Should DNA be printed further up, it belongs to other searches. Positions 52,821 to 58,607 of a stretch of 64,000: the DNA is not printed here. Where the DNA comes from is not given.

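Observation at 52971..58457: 1828-aa triple-glycosyltransferase fusion with a sharp GC break at the GT4/TPR junction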

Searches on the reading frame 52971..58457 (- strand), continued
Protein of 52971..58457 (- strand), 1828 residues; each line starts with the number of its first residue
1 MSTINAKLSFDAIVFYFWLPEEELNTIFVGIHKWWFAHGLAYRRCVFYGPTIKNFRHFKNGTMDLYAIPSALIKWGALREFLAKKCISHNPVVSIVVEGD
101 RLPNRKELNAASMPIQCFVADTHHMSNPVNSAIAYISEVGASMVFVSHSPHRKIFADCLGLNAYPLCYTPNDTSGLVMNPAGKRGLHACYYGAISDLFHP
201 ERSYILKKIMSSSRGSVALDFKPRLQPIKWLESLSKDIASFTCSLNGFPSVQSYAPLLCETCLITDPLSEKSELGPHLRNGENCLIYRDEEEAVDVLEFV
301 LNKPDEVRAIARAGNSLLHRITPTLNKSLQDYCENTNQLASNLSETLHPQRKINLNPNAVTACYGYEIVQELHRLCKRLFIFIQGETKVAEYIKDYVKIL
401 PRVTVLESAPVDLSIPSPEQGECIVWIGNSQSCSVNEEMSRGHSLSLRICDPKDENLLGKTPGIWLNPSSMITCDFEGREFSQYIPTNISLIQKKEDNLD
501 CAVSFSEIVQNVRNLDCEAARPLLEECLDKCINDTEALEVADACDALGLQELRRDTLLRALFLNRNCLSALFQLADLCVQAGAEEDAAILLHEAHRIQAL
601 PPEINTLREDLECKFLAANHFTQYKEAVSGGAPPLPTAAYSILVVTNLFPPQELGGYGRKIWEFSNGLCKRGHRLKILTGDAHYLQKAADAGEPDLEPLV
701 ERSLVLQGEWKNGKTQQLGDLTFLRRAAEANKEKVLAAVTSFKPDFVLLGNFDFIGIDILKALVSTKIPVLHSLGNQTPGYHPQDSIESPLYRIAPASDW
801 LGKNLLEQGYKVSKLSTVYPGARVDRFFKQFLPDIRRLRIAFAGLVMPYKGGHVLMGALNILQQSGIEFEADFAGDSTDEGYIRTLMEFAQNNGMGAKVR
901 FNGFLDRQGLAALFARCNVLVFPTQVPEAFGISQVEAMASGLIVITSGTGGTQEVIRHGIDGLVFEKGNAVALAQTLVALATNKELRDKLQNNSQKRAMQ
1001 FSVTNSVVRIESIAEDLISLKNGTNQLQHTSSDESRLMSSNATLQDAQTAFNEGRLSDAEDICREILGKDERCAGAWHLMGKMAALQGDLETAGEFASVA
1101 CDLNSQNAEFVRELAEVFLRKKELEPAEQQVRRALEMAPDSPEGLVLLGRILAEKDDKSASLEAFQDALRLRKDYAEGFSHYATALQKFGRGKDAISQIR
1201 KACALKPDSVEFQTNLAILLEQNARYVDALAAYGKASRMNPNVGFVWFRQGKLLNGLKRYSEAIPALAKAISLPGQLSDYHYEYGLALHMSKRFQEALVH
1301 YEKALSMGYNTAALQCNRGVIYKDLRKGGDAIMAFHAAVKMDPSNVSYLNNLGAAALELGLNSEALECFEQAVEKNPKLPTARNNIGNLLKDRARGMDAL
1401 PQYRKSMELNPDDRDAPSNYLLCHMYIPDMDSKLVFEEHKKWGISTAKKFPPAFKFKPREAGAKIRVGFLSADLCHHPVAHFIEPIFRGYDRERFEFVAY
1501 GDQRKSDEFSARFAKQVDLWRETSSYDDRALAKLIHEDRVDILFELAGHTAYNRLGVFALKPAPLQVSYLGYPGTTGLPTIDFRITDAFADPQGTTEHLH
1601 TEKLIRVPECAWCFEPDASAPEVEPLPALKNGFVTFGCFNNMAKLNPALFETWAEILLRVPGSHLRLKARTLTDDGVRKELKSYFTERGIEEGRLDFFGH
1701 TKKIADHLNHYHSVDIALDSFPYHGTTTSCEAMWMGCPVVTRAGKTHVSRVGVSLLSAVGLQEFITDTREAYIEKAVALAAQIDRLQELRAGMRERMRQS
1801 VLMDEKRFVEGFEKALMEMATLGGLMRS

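Call 50: search_protein_families(library=pfam, proteins=[L019:19-465:+, L019:482-1438:+, L019:1459-2409:+, L019:2193-3539:+, L019:3539-4153:+, L019:4143-4931:+, L019:4754-6148:+, L019:6174-6800:+, L019:6935-11200:+], max_evalue=0.0001)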
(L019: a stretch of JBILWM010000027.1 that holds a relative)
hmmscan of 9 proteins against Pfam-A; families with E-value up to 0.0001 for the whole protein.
L019:19-465:+ (148 aa): 2 families
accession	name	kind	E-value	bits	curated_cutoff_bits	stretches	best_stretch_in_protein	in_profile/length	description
PF03102.20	NeuB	-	3.2e-28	99.3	22.1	1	1-73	167-239/241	NeuB family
PF08666.17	SAF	-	4e-11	43.7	21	1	88-142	1-59/63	SAF domain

L019:482-1438:+ (318 aa): 3 families
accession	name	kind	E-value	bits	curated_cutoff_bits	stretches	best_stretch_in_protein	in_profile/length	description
PF08241.18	Methyltransf_11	-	5.8e-15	56.2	21.2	1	58-160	1-94/95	Methyltransferase domain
PF13649.12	Methyltransf_25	-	5.6e-11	43.4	27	1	57-155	1-95/97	Methyltransferase domain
PF13847.12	Methyltransf_31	-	2.2e-07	31.1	27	1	54-161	4-110/145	Methyltransferase domain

L019:1459-2409:+ (316 aa): 2 families
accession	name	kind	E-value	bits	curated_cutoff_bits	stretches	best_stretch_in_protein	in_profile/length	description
PF13649.12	Methyltransf_25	-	4.1e-09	37.4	27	1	91-185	1-94/97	Methyltransferase domain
PF08241.18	Methyltransf_11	-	3.1e-08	34.6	21.2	1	93-187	2-90/95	Methyltransferase domain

L019:2193-3539:+ (448 aa): 0 families

L019:3539-4153:+ (204 aa): 3 families
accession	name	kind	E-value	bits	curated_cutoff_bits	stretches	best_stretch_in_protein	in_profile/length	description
PF00117.34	GATase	-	2e-17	63.9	22.8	1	6-191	2-180/190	Glutamine amidotransferase class-I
PF07685.20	GATase_3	-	1.2e-07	32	27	1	28-89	27-90/196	CobB/CobQ-like glutamine amidotransferase domain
PF01174.25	SNO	-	1.6e-05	25.3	27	0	21-87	15-81/188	SNO glutamine amidotransferase family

L019:4143-4931:+ (262 aa): 1 family
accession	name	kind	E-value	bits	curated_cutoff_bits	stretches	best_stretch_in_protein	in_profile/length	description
PF00977.27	His_biosynth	-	5.3e-12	46.1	23.6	1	7-182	3-174/228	Histidine biosynthesis protein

L019:4754-6148:+ (464 aa): 0 families

L019:6174-6800:+ (208 aa): 2 families
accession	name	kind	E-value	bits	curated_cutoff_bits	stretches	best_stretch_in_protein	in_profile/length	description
PF13649.12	Methyltransf_25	-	1e-05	26.6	27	0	52-136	2-91/97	Methyltransferase domain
PF08242.18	Methyltransf_12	-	1.9e-05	25.8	30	1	52-134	1-91/98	Methyltransferase domain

L019:6935-11200:+ (1422 aa): 5 families
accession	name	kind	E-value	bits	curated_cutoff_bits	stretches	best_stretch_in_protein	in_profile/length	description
PF13844.12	Glyco_transf_41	-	1.1e-30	106.9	25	1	1197-1390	361-542/543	Glycosyl transferase family 41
PF00534.26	Glycos_transf_1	-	3.6e-28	98.7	26.4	1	559-707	2-151/172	Glycosyl transferases group 1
PF13692.12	Glyco_trans_1_4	-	6.5e-27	95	27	1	575-709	4-140/142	Glycosyl transferases group 1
PF13439.12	Glyco_transf_4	-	9e-09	36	28.5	1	386-545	2-165/170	Glycosyltransferase Family 4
PF20706.3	GT4-conflict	-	5.6e-07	29.3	26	1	565-690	193-323/385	Family 4 Glycosyltransferase in conflict systems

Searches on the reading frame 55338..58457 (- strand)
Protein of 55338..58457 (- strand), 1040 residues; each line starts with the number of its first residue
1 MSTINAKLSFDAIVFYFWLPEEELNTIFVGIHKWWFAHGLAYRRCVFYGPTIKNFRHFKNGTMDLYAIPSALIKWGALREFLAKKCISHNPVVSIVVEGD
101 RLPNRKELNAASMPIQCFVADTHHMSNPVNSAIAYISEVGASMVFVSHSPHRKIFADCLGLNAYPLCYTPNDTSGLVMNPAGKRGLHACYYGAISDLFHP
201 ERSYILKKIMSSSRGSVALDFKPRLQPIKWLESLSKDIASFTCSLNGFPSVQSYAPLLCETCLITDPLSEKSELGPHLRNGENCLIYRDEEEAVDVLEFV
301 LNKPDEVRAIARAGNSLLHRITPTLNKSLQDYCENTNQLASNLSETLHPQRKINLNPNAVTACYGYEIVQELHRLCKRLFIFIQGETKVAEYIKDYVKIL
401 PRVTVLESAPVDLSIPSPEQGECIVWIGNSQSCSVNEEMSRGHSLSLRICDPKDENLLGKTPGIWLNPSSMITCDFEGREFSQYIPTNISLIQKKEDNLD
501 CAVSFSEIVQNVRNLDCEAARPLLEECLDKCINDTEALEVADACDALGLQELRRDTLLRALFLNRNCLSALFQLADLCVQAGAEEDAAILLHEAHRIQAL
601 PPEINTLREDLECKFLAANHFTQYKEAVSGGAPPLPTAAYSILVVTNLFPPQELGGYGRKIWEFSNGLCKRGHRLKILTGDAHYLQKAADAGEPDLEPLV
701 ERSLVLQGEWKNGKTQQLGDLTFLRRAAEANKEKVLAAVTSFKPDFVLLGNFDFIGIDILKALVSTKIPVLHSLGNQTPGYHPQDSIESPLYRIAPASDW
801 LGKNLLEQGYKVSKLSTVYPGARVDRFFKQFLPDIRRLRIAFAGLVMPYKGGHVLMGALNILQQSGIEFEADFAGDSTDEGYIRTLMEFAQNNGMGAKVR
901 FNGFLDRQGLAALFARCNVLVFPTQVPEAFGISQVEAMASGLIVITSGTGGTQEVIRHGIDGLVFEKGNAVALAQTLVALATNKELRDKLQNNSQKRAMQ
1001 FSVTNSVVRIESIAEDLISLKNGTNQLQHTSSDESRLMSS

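Call 40: search_solved_structures(query=window:55338-58457:-, max_evalue=0.001, show_alignments=1)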
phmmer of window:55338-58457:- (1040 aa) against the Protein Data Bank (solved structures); distinct sequences matched with E-value up to 0.001: 54.
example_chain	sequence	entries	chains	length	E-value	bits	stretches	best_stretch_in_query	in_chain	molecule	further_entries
4xso_B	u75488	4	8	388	4.3e-13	51.1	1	842-1019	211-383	Alr3699 protein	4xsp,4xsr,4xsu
3c4q_A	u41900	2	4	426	2.8e-10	41.8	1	836-1029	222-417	Predicted glycosyltransferases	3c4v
3c48_A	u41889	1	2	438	4.5e-10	41.1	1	836-1029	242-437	Predicted glycosyltransferases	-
9v0l_A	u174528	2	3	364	1.3e-09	39.6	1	829-987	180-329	tetrahydrobiopterin glucosyltransferases | tetrahydrobiopterin glucosyltransferase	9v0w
8x3q_C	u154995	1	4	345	3e-09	38.4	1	811-967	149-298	Glycosyl transferase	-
7fg9_A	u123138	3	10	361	3.2e-09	38.3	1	811-968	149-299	Glycosyl transferase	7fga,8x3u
8jhq_A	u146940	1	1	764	5.4e-09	37.6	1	849-1026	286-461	Sphingosine-1-phosphate transporter SPNS2,GlgA glycogen synthase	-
6n1x_A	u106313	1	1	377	9.7e-09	36.7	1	904-994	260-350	Glycosyltransferase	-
6d9t_A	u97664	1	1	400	1.1e-08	36.6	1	904-994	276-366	Glycosyl transferase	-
6kuw_A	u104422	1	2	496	1.4e-08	36.2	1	849-1005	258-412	Alpha-2C adrenergic receptor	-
2bis_A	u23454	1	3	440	1.4e-08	36.2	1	849-1009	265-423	GLGA GLYCOGEN SYNTHASE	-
3fro_A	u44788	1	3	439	1.5e-08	36.1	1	849-1009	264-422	GlgA glycogen synthase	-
3l01_A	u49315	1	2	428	1.5e-08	36.1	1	849-1009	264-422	GlgA glycogen synthase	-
6kih_A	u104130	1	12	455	2.3e-08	35.5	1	849-998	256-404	Tll1590 protein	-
6fj3_A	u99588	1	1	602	2.4e-08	35.4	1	849-1008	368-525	Parathyroid hormone/parathyroid hormone-related peptide receptor,Parathyroid hormone/parat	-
5i45_A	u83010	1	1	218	2.3e-06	28.9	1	843-1021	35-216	Glycosyl transferases group 1 family protein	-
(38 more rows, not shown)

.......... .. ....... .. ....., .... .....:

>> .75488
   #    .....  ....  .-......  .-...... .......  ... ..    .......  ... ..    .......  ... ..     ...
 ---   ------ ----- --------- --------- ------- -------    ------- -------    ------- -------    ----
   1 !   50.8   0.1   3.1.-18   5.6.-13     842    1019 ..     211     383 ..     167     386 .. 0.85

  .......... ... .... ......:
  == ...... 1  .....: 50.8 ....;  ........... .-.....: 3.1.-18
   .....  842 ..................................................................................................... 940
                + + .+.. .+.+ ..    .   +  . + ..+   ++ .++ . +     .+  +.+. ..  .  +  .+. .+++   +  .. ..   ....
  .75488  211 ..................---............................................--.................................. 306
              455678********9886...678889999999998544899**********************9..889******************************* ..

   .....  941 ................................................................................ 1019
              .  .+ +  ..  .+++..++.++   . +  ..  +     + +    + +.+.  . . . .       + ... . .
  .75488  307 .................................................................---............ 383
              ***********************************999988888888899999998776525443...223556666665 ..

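Call 58: predict_structure(alignment_id=A2)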
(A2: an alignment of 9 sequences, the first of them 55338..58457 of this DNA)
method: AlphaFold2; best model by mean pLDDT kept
length: 1040 residues; sequences in the alignment: 9
mean_pLDDT: 61.9   pTM: 0.50
mean pLDDT of the five models: 61.9, 60.3, 55.2, 55.2, 52.6
residues with pLDDT >= 90: 103; 70-90: 382; 50-70: 186; < 50: 369
segments of 3 or more residues with pLDDT < 50: 1-8, 30-40, 124-126, 140-144, 146-361, 374-376, 408-416, 419-422, 428-504, 653-656, 712-714, 1024-1040
pLDDT, mean of each block of 10 residues (from residue 1): 36 70 58 40 73 74 75 78 81 65 65 62 51 52 45 27 30 23 23 27 35 30 29 37 29 27 25 26 30 43 41 39 32 32 29 36 52 51 54 59 53 44 49 34 32 33 28 27 25 27 52 80 81 78 88 87 76 89 86 79 86 81 70 67 81 54 82 88 57 68 78 63 86 93 92 77 92 76 85 89 88 86 74 75 79 94 90 76 87 87 73 82 84 86 86 87 92 94 88 86 85 87 45 28
secondary structure, 60 per line:
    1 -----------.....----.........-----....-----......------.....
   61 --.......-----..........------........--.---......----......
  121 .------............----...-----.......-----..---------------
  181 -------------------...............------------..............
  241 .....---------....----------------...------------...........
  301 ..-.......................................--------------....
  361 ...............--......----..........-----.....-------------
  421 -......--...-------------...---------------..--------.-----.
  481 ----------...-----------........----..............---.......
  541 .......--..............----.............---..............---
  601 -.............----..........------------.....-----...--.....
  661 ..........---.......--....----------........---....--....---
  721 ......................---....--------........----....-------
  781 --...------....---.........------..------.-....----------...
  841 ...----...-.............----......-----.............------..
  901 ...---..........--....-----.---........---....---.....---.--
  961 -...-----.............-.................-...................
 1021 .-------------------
elements in order (helices of 4 or more, strands of 3 or more residues): E12-16 H21-29 H35-38 E44-49 E56-60 E63-69 H75-84 E91-98 H105-110 E115-121 H128-139 E144-146 H152-158 H200-214 H227-245 H255-258 H290-302 H304-342 H357-375 E378-383 H388-397 E403-407 E422-427 E446-448 E491-493 H505-512 H517-530 H534-547 H550-563 H568-580 H584-597 H602-614 H619-628 E641-645 H656-670 E674-680 H683-686 E700-704 E708-711 E714-717 H721-742 E746-749 H758-765 E770-773 E792-795 H799-807 H824-827 E838-843 H852-864 E869-874 H880-892 E899-903 H907-916 E919-922 H932-939 E943-946 H951-954 E962-964 H970-982 H984-1000 H1003-1021
